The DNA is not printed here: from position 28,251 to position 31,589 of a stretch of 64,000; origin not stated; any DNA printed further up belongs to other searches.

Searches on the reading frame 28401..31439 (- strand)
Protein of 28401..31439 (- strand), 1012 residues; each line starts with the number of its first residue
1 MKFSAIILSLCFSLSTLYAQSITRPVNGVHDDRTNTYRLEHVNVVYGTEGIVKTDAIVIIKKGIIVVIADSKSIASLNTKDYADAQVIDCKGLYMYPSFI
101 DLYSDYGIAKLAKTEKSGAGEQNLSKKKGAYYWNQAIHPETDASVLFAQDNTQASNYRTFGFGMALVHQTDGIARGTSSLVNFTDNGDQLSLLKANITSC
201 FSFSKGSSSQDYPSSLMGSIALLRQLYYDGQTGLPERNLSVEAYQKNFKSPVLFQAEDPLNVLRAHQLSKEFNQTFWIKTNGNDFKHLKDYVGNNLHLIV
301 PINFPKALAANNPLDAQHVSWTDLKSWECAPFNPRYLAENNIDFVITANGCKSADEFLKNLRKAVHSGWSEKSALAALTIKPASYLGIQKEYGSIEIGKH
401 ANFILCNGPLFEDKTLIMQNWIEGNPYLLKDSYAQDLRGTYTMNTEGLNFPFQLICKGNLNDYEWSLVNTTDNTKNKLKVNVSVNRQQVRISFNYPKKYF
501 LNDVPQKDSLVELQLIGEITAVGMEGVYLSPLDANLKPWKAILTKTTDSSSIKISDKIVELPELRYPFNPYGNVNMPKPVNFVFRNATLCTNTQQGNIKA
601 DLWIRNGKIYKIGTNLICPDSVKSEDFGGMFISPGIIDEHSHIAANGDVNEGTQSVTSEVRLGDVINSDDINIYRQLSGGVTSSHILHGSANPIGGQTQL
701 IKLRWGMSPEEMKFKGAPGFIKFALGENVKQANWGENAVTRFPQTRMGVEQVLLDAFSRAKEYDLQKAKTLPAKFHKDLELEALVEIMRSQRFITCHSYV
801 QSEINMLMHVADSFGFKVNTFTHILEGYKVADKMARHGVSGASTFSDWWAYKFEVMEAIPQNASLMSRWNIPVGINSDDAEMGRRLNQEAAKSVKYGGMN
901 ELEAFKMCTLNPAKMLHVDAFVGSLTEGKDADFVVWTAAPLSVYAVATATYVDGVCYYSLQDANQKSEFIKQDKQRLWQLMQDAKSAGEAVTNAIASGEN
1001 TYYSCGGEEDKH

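Call 62: search_protein_families(library=pfam, proteins=[window:28401-31439:-], max_evalue=0.00001)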
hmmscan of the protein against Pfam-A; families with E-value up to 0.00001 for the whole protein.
window:28401-31439:- (1012 aa): 2 families
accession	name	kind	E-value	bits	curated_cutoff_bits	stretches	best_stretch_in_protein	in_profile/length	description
PF01979.26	Amidohydro_1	-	1.8e-25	90.4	25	2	865-939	238-321/345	Amidohydrolase family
PF07969.17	Amidohydro_3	-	1.2e-16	61.8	29.7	1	902-957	410-471/472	Amidohydrolase family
